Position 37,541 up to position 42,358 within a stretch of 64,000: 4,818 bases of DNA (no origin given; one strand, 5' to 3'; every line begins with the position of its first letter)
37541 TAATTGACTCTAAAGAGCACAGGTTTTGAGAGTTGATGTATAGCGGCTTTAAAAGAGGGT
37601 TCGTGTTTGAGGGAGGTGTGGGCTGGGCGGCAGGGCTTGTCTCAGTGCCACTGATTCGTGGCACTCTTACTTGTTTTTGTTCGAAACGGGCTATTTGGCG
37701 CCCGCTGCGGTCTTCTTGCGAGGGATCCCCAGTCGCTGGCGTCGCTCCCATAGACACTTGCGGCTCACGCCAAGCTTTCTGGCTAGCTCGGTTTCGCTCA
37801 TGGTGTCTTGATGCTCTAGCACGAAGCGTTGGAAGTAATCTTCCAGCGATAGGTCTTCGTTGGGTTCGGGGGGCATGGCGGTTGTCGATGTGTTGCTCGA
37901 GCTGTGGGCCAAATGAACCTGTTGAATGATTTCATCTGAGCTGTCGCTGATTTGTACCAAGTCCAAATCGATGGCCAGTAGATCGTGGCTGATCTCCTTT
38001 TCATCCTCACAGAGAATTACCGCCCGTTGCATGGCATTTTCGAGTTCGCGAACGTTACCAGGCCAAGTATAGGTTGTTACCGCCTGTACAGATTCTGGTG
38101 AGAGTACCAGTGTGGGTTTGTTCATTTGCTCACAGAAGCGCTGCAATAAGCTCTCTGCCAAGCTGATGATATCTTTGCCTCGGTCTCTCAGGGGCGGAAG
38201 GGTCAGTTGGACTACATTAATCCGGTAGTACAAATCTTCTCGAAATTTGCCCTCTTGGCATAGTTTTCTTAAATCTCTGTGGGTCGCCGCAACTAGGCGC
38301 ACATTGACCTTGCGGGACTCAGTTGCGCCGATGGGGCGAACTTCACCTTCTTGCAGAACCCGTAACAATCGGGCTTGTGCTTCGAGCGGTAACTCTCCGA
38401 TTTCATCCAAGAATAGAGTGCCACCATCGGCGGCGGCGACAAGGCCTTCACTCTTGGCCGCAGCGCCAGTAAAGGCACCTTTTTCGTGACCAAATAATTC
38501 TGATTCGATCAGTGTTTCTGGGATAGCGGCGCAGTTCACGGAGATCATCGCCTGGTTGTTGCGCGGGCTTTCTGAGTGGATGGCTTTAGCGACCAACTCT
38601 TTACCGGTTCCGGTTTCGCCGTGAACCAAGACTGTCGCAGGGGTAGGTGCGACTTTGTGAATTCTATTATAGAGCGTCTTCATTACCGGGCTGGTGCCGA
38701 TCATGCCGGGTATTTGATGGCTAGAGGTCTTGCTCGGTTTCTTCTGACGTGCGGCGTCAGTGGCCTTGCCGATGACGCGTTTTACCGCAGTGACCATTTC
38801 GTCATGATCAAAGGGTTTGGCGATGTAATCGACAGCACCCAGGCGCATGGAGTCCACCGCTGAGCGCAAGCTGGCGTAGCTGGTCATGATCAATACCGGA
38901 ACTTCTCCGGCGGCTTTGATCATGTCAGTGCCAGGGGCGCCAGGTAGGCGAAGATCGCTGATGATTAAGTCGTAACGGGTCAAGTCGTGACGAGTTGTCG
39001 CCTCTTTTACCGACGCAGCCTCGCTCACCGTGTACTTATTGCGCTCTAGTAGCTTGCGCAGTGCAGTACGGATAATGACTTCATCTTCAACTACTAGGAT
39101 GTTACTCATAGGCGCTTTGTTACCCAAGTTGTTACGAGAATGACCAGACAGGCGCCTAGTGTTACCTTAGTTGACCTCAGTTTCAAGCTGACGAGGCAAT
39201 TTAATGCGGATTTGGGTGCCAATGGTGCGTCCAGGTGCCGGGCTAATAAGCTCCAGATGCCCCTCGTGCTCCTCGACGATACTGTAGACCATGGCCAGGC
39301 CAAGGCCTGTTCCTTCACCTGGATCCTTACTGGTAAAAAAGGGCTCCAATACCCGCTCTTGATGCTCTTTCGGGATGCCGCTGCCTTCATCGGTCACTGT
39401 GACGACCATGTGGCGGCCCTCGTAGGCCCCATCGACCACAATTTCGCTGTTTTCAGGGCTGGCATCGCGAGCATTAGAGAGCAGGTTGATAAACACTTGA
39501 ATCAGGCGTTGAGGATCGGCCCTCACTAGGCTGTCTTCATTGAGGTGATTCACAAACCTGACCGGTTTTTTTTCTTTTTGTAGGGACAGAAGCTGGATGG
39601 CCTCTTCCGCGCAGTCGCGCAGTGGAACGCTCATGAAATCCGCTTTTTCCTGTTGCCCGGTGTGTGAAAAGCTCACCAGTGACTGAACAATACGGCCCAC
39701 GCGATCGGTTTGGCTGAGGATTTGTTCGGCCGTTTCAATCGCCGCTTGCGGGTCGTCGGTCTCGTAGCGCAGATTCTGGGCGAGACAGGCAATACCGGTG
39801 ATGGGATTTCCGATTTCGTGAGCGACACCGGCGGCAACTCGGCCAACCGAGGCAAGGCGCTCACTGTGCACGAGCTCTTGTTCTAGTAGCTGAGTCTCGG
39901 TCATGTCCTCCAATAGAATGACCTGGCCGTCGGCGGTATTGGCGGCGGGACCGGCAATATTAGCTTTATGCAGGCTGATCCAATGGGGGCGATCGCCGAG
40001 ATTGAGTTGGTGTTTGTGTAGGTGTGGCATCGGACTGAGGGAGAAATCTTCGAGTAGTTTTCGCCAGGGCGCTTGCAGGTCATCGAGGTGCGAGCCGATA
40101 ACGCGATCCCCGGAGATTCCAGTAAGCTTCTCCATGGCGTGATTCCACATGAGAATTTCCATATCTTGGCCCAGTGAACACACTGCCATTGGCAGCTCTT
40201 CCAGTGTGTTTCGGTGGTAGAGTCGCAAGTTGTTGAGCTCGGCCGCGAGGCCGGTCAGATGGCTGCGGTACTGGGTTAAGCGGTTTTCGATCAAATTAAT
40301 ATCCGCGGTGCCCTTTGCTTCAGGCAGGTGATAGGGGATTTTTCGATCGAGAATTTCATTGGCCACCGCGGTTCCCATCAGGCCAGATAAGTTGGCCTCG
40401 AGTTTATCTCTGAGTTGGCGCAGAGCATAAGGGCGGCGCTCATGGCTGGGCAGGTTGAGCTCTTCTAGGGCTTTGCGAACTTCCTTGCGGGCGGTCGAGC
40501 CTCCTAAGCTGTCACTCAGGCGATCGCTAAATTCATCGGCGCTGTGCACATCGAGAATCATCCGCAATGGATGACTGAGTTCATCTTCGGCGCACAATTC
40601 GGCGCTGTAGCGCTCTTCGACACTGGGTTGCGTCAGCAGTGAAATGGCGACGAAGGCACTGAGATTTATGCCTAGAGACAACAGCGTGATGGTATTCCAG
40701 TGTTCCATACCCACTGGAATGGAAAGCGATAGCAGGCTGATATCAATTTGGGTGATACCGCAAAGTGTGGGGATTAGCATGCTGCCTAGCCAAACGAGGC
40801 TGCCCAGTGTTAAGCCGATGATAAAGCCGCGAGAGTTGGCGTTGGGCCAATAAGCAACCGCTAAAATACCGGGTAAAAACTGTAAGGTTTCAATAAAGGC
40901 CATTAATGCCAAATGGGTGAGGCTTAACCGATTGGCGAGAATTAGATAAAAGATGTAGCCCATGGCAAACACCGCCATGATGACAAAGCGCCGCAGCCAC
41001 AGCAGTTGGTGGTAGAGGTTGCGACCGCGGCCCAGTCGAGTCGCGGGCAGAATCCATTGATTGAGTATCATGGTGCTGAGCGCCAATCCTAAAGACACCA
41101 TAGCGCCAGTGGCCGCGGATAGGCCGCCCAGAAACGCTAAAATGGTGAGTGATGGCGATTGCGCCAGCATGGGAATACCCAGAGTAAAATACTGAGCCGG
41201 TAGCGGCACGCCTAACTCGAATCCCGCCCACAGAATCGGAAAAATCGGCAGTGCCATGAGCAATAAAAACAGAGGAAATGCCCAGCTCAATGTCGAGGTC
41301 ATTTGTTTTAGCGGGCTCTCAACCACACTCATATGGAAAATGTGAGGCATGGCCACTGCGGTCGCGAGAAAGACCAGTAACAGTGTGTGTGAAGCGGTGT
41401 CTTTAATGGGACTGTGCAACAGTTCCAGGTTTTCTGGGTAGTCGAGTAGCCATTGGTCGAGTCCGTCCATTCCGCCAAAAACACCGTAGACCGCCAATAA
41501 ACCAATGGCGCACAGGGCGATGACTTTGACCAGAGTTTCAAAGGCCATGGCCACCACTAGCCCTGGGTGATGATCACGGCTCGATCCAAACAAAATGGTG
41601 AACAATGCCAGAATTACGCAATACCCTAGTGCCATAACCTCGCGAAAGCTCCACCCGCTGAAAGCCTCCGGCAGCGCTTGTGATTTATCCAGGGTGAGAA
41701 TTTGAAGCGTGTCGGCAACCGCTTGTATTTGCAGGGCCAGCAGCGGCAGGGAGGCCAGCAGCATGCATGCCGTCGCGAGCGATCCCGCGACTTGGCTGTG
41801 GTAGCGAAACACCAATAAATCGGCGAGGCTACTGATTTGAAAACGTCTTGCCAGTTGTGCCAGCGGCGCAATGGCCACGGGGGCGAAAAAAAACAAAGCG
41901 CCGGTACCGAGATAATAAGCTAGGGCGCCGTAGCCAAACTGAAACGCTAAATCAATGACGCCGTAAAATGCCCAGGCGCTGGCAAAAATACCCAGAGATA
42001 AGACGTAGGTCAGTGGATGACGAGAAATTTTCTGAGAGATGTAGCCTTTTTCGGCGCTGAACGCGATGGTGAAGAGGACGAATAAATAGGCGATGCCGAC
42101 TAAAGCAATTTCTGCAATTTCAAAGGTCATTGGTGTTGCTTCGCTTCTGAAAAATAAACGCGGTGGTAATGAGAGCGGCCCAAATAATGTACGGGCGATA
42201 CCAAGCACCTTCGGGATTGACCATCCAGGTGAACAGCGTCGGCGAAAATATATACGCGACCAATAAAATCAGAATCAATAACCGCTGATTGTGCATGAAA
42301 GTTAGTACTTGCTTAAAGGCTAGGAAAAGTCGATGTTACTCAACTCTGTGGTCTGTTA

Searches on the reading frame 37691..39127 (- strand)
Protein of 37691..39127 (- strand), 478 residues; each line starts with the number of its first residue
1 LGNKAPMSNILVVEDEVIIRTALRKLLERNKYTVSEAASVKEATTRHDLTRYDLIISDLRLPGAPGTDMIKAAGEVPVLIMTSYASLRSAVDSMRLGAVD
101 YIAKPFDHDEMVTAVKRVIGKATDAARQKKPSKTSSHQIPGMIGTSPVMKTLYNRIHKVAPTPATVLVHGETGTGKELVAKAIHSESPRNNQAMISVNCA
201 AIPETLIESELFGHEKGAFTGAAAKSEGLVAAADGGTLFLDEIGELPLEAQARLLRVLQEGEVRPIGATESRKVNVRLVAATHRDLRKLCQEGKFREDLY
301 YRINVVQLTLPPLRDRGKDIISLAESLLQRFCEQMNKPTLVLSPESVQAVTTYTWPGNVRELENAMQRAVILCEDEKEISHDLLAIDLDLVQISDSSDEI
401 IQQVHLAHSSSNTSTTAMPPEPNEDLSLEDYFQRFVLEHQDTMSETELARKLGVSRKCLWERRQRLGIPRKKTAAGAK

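Call 5: search_protein_families(library=ncbifam, proteins=[window:37691-39127:-])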
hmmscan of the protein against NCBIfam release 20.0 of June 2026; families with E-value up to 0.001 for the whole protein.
window:37691-39127:- (478 aa): 112 families (the best 25 are shown)
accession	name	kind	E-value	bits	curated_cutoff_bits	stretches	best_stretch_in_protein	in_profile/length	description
TIGR01818.1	ntrC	equivalog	2.1e-124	415.8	558.6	1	10-459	1-456/463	nitrogen regulation protein NR(I)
NF008469.0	PRK11361.1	equivalog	5e-115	384.8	714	1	6-468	3-456/461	acetoacetate metabolism transcriptional regulator AtoC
NF007689.0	PRK10365.1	equivalog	1.1e-109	367.2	760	1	9-394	7-394/441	sigma-54-dependent response regulator transcription factor ZraR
NF041946.1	LuxO_transreg_Vib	equivalog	1.9e-109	366.5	800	1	13-415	2-407/463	quorum-sensing sigma-54 dependent transcriptional regulator LuxO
TIGR02915.1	PEP_resp_reg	equivalog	1.3e-108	363.7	502.6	1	10-397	1-391/445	PEP-CTERM-box response regulator transcription factor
NF049963.1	RespRegFlgRCampy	domain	1.3e-105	353.7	750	1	9-406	2-400/429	fla regulon two-component system response regulator FlgR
TIGR01817.1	nifA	equivalog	1.6e-105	353.9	528.85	1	127-389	183-443/534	nif-specific transcriptional activator NifA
NF003451.0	PRK05022.1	equivalog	1.6e-105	353.8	476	1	115-468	165-510/512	nitric oxide reductase transcriptional regulator NorR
NF008176.1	PRK10923.1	equivalog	7.6e-102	341.3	620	1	9-419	5-415/469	nitrogen regulation protein NR(I)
NF038308.1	RNA_repair_RtcR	equivalog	4.1e-98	329.5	650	1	86-461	122-489/530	RNA repair transcriptional activator RtcR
NF011695.0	PRK15115.1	equivalog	2.8e-96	323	763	1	8-374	7-369/445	two-component system response regulator GlrR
NF041552.1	TF_PrdR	equivalog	3.4e-94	316.2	795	1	129-389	256-515/577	sigma-54 dependent transcriptional regulator PrdR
NF051870.1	NAssimRespRegNtrX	equivalog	1.5e-90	304.3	600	1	7-398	1-393/452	nitrogen assimilation response regulator NtrX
NF050807.1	TransRegFlbDCaul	equivalog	1.7e-89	300.8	750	1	33-388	26-366/454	sigma-54-dependent transcriptional regulator FlbD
TIGR02329.1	propionate_PrpR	equivalog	2.1e-89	300.5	499.2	1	67-463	156-524/526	propionate catabolism operon regulatory protein PrpR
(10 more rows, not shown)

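Call 15: find_related_loci(query=window:37691-39127:-, collection=genome_contigs, flank=3000)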
Query window:37691-39127:- (478 aa) in genome_contigs; peptide patterns used: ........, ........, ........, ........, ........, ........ (x = any residue, [..] = any of these).
600 stretches matched a pattern (row limit reached: there are more); 600 encode a relative of the query (tblastn E <= 1e-3); the best 80 are kept; 80 distinct loci.
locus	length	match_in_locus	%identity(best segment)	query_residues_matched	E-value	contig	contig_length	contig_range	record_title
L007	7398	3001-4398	77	7-477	0e+0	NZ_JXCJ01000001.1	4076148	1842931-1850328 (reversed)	Gilvimarinus agarilyticus strain JEA5 scaffold1, whole genome shotgun sequence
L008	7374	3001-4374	74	7-475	0e+0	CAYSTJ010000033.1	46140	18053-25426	MAG TPA_asm: uncultured Cellvibrionaceae bacterium isolate SRP220891_co3_13 genome assembly, contig: NODE_651_length_461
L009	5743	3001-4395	64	7-472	0e+0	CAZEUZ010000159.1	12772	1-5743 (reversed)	MAG TPA_asm: uncultured Cellvibrionaceae bacterium isolate binchicken_co372_150 genome assembly, contig: k141_1653987, w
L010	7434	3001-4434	62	7-478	0e+0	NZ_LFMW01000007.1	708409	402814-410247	Pseudomonas fildesensis strain KG01 sole5_c9, whole genome shotgun sequence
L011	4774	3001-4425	62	2-474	0e+0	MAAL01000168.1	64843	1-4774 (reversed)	Gammaproteobacteria bacterium 42_54_T18 BD02T18_scaffold_149, whole genome shotgun sequence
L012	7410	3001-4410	61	7-474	0e+0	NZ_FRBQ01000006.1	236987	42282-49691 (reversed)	Phytopseudomonas punonensis strain CECT 8089, whole genome shotgun sequence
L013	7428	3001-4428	62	7-478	0e+0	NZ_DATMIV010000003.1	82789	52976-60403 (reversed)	MAG: Pseudomonas sp. isolate SMAG_U13551 k141_303470, whole genome shotgun sequence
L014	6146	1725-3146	62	7-474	0e+0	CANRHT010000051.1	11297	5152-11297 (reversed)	MAG: uncultured Pseudomonadaceae bacterium isolate Lapin-028__bin80 genome assembly, contig: Lapin-028__NODE_6460_length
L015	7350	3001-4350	40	9-465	1e-103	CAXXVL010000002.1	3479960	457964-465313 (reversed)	MAG: Smithellaceae bacterium isolate ea3e3a57-e723-42e2-b213-d72c633126af genome assembly, contig: contig_2, whole genom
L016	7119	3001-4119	45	7-373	1e-103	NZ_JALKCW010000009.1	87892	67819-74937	Hydrosulfovibrio ferrireducens strain CB1MN k141_26, whole genome shotgun sequence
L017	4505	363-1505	45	10-381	1e-102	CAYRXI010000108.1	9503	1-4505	MAG TPA_asm: uncultured Candidatus Sumerlaeota bacterium isolate binchicken_co40_80 genome assembly, contig: NODE_3300_l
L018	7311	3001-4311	39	9-470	1e-101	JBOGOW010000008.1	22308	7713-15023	MAG: Pyrinomonadaceae bacterium isolate SE1515_concoct.bin.35 NODE_220_length_22308_cov_0.960687, whole genome shotgun s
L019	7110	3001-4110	46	8-374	1e-101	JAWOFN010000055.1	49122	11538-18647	MAG: bacterium isolate BLK6-1.bin.45 k191_98735, whole genome shotgun sequence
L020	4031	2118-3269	46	8-384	2e-101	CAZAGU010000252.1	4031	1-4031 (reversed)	MAG TPA_asm: uncultured bacterium isolate SRP191223_co2_100 genome assembly, contig: NODE_29301_length_4031_cov_5.117706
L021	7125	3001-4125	47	8-376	2e-100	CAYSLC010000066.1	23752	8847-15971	MAG TPA_asm: uncultured Desulfobacteraceae bacterium isolate binchicken_co15_57 genome assembly, contig: NODE_1017_lengt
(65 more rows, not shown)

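Call 81: search_protein_families(library=pfam, proteins=[window:37691-39127:-], max_evalue=0.00001)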
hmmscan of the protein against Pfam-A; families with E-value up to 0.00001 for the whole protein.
window:37691-39127:- (478 aa): 5 families
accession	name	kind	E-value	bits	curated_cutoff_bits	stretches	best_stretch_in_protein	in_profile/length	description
PF00158.32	Sigma54_activat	-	9.1e-74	247.2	20.2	1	142-308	1-167/168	Sigma-54 interaction domain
PF14532.12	Sigma54_activ_2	-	9.3e-24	84.7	25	1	143-313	1-138/138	Sigma-54 interaction domain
PF00072.30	Response_reg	-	1.6e-23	83.4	30.2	1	10-116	1-111/111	Response regulator receiver domain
PF25601.1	AAA_lid_14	-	1.2e-19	70.4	27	1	314-385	1-71/87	AAA+ ATPase lid domain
PF07728.20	AAA_5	-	7e-07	29.8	22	1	166-284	2-123/139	AAA domain (dynein-related subfamily)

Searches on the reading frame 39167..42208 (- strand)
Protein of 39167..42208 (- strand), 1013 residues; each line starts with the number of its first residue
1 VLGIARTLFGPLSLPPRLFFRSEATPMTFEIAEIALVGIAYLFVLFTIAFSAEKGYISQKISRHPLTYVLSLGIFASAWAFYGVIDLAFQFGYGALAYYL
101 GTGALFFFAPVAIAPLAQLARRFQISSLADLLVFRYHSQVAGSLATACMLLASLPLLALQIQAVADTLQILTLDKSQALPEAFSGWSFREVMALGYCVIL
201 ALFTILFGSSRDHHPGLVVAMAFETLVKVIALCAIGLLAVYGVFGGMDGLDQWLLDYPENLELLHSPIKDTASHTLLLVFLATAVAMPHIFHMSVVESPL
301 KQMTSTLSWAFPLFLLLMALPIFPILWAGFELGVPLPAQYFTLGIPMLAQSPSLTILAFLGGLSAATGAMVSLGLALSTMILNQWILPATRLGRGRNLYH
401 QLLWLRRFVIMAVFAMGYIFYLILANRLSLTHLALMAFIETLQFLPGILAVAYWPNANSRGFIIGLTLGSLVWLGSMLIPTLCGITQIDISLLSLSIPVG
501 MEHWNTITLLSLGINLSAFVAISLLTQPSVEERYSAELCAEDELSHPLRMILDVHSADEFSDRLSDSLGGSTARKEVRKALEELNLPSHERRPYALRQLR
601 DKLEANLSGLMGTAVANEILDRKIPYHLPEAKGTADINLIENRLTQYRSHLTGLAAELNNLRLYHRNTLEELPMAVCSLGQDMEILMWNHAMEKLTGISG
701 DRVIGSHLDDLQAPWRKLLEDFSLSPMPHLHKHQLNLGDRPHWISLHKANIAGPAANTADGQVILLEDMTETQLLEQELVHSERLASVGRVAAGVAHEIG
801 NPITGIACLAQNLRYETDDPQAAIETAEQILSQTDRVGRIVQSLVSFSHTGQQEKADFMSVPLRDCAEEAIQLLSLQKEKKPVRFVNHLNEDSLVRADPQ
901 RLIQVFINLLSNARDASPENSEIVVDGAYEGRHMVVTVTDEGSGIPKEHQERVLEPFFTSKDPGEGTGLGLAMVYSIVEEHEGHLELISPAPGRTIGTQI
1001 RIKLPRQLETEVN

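Call 5: search_protein_families(library=ncbifam, proteins=[window:39167-42208:-])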
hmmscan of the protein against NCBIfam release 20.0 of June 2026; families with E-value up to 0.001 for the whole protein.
window:39167-42208:- (1013 aa): 85 families (the best 25 are shown)
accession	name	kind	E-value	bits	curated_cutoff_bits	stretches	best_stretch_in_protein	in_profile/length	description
NF008468.0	PRK11360.1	equivalog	1.7e-61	208.4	646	1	649-1009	254-611/616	two-component system sensor histidine kinase AtoS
NF007688.0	PRK10364.1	equivalog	2.2e-44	152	479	1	772-1009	224-454/460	two-component system sensor histidine kinase ZraS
NF046044.1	PnpS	equivalog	5.3e-42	144.2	400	1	615-1005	8-390/390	two-component system histidine kinase PnpS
NF052574.1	HisKinEspCMyxo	equivalog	6.2e-37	127.2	1200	1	764-994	393-627/785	serine histidine kinase EspC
NF052573.1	HisKinEspAMyxo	equivalog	5.1e-36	124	1400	1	762-1002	358-607/755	serine histidine kinase EspA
NF010411.0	PRK13837.1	equivalog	1.3e-34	119.3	647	1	768-1012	430-681/828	two-component system VirA-like sensor kinase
NF046020.1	HisKinCckABruc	equivalog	3.3e-34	117.9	1000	1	753-1011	444-712/868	cell cycle histidine kinase CckA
NF047497.1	HK_LIC_12097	equivalog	8.2e-34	116.9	500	1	765-989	127-353/367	LIC_12097 family sensor histidine kinase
NF038348.1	T2SS_HK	subfamily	9.7e-33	113.4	450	2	829-1005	403-572/574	histidine kinase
TIGR02966.1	phoR_proteo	equivalog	5e-31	108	334.2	1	666-989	9-321/333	phosphate regulon sensor histidine kinase PhoR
NF008312.0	PRK11100.1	equivalog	1.2e-29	103.5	356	1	790-1002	258-470/477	two-component system sensor histidine kinase CreC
NF047794.1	HisKinPtgB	equivalog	2.1e-29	102.3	1000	1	776-989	430-641/656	two-component system sensor histidine kinase PgtB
NF033092.0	HK_WalK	equivalog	2.5e-29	102.3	725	1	680-1005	275-593/594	cell wall metabolism sensor histidine kinase WalK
NF046026.1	HisKinCckACaul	equivalog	2.6e-29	101.9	1000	1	756-1011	270-537/678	cell cycle histidine kinase CckA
NF010076.0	PRK13557.1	subfamily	4.4e-29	101.3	631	1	672-1008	41-396/540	histidine kinase famiy protein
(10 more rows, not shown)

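Call 81: search_protein_families(library=pfam, proteins=[window:39167-42208:-], max_evalue=0.00001)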
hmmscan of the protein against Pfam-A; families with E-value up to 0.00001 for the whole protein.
window:39167-42208:- (1013 aa): 3 families
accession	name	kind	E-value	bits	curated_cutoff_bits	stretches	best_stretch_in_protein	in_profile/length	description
PF02518.31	HATPase_c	-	2.9e-23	82.9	26.4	1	898-1007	2-110/111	Histidine kinase-, DNA gyrase B-, and HSP90-like ATPase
PF00512.31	HisKA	-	3.8e-08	33.7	26.9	1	789-849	3-62/66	His Kinase A (phospho-acceptor) domain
PF08448.16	PAS_4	-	9.3e-06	26.3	23.1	0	669-772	1-108/110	PAS fold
